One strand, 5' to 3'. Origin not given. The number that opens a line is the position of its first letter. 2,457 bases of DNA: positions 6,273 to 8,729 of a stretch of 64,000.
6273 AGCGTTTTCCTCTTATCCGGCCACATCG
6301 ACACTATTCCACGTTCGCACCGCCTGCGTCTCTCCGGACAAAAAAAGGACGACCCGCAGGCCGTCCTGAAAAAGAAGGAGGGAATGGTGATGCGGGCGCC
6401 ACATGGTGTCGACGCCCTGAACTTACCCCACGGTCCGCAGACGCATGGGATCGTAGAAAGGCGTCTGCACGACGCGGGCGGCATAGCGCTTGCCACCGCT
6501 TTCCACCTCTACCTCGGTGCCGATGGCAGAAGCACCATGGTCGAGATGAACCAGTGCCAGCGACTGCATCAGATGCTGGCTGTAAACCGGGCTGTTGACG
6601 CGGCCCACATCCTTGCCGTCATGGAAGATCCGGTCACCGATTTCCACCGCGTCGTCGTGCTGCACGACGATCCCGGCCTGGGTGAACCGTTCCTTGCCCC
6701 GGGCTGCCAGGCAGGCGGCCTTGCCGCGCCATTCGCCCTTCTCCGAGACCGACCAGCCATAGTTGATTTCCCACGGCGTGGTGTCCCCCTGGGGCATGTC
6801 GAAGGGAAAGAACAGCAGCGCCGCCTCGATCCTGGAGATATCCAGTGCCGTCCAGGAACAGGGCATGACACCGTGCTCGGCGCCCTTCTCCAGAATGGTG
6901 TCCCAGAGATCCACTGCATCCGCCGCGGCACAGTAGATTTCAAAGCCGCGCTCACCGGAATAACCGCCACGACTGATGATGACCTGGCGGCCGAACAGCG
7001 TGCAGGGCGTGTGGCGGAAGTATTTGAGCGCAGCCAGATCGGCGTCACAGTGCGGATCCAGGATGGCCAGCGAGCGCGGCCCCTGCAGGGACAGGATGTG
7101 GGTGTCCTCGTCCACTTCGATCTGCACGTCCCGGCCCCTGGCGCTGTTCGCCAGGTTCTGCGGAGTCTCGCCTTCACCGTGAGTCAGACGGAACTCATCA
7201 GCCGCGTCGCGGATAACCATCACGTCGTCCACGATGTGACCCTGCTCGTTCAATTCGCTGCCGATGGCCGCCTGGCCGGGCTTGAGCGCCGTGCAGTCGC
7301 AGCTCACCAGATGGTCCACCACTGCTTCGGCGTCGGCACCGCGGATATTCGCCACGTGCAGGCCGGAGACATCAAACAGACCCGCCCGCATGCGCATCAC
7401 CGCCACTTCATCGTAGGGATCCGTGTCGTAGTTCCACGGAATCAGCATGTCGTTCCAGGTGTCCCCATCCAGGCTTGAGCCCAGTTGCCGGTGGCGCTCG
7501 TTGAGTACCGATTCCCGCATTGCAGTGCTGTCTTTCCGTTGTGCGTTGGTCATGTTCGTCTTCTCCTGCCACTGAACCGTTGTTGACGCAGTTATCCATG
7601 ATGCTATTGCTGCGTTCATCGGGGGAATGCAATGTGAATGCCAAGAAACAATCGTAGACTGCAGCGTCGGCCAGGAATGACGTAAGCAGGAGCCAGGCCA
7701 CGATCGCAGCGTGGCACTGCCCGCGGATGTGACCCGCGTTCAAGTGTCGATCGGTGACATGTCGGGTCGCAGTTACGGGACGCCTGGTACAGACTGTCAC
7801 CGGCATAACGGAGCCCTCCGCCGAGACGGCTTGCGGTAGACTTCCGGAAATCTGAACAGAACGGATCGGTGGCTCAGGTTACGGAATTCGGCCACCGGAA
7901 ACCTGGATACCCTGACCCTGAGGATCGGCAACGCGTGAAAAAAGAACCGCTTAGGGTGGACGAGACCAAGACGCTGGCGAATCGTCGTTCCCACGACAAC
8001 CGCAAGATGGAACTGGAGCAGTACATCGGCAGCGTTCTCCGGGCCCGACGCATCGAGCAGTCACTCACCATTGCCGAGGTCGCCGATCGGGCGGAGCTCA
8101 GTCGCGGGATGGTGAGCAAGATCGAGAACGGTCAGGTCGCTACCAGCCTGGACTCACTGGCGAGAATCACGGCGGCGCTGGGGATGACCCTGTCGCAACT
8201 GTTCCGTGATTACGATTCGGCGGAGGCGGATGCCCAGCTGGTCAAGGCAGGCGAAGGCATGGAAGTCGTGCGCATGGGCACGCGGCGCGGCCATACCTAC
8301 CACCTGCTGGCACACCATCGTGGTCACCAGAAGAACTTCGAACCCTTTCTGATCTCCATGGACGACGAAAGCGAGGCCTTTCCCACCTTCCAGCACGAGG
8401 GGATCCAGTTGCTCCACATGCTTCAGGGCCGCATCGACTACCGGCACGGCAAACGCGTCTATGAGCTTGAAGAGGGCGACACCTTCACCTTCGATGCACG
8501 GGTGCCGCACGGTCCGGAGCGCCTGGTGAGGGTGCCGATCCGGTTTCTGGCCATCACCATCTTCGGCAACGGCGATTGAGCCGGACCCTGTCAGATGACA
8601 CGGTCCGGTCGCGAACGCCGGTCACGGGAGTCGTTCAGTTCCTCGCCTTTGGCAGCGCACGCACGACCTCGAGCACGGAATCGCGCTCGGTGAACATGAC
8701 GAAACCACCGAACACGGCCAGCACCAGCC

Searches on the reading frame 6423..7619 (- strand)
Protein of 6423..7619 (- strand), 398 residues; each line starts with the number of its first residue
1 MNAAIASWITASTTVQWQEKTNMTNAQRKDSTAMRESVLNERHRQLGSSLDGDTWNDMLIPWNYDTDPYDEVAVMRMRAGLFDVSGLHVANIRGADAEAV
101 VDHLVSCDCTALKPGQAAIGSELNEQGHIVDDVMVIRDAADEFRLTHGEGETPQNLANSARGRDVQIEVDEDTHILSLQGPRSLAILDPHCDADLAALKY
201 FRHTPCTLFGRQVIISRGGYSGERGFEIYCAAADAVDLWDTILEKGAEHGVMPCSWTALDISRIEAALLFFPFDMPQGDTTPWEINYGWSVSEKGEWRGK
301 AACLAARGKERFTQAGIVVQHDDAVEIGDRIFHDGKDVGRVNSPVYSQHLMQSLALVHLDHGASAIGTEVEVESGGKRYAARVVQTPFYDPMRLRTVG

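Call 22: search_protein_families(library=pfam, proteins=[window:6423-7619:-], max_evalue=0.001)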
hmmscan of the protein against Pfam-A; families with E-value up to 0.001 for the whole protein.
window:6423-7619:- (398 aa): 2 families
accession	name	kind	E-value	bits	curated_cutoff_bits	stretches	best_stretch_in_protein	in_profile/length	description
PF01571.26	GCV_T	-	2e-63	214.5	25.6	1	39-289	1-254/255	Aminomethyltransferase folate-binding domain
PF08669.17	GCV_T_C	-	3.7e-17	62.4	25.9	1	315-390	4-80/80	Glycine cleavage T-protein C-terminal barrel domain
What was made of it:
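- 6423..7619 (-): GcvT-like tetrahydrofolate-binding protein (DmmD-like). A likely formaldehyde/C1 acceptor for N-demethylation and a recurrent neighbour of tmd elsewhere. Pfam GCV_T 2e-63 (call 22).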

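Call 82: search_protein_families(library=ncbifam, proteins=[window:6423-7619:-], max_evalue=0.00001)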
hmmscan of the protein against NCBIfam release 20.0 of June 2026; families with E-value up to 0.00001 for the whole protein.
window:6423-7619:- (398 aa): 8 families
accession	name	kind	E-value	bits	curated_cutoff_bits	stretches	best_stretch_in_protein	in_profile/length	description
NF053776.1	TmaoDeMthMsil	equivalog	2.2e-61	208.4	1100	1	29-395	380-760/763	trimethylamine N-oxide demethylase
NF001567.0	PRK00389.1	subfamily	6.4e-60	203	300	1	33-391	2-355/359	glycine cleavage system aminomethyltransferase GcvT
TIGR00528.1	gcvT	equivalog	3.3e-53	180.9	235.85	1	54-389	19-360/362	glycine cleavage system aminomethyltransferase GcvT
NF010093.0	PRK13579.1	equivalog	2.4e-46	158.2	459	1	28-390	3-365/371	glycine cleavage system aminomethyltransferase GcvT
TIGR01372.1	soxA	subfamily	9.5e-38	129.6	1164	1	69-394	647-992/996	sarcosine oxidase subunit alpha family protein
NF009133.0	PRK12486.1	equivalog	5.3e-36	124.3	410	1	54-386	31-366/369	dimethylsulfoniopropionate demethylase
NF047633.1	SyrngDmethDesA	equivalog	3.4e-14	52.2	800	1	71-267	39-248/453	syringate O-demethylase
NF047885.1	VanMgalDeMLigM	equivalog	2.1e-11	43.5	580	1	157-268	139-250/461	vanillate/3-O-methylgallate O-demethylase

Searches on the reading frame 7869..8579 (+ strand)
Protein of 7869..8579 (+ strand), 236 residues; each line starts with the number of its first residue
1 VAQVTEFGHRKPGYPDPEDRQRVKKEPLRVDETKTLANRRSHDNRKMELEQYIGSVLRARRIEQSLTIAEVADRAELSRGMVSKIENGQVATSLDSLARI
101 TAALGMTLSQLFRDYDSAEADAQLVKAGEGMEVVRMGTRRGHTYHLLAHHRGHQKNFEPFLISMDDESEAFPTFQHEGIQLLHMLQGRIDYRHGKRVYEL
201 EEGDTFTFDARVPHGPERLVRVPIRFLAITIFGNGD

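Call 22: search_protein_families(library=pfam, proteins=[window:7869-8579:+], max_evalue=0.001)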
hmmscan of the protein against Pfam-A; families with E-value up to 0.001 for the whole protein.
window:7869-8579:+ (236 aa): 8 families
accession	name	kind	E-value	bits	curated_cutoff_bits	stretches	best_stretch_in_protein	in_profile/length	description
PF01381.28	HTH_3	-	3.7e-11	43.3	23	1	57-110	1-54/55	Helix-turn-helix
PF07883.17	Cupin_2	-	2.3e-09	37.3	27.2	1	169-229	9-69/70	Cupin domain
PF13560.12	HTH_31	-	9.1e-09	35.9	27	1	54-107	3-57/64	Helix-turn-helix domain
PF13443.12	HTH_26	-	1.2e-06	29.1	22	1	57-114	2-60/63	Cro/C1-type HTH DNA-binding domain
PF02311.25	AraC_binding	-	2.6e-05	24.4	21.1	1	162-215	7-60/135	AraC-like ligand binding domain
PF13413.12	HTH_25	-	8.4e-05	22.8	24.6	1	57-91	2-36/62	Helix-turn-helix domain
PF04545.22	Sigma70_r4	-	0.00016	21.5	24.1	1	56-86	12-41/50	Sigma-70, region 4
PF12844.13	HTH_19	-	0.00039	20.7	30.2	1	54-116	1-63/64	Helix-turn-helix domain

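Call 82: search_protein_families(library=ncbifam, proteins=[window:7869-8579:+], max_evalue=0.00001)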
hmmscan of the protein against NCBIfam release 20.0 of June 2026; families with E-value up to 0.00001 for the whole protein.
window:7869-8579:+ (236 aa): 5 families
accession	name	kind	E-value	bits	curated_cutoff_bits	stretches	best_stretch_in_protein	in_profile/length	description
TIGR03070.1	couple_hipB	subfamily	2.5e-11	43.3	71.65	1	53-108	3-58/58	type II toxin-antitoxin system Y4mF family antitoxin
NF007408.0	PRK09943.1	equivalog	2.2e-10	40.4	211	1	53-215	8-165/185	HTH-type transcriptional regulator PuuR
NF041677.1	trans_regClgR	equivalog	6.7e-10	39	170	1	50-118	6-74/113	transcriptional regulator ClgR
NF006015.0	PRK08154.1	subfamily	2.2e-08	33.6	204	1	34-126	12-104/314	anaerobic benzoate catabolism transcriptional regulator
NF041951.1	phage_RstR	subfamily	6.1e-06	26.5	80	1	56-123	6-73/108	RstR family transcriptional repressor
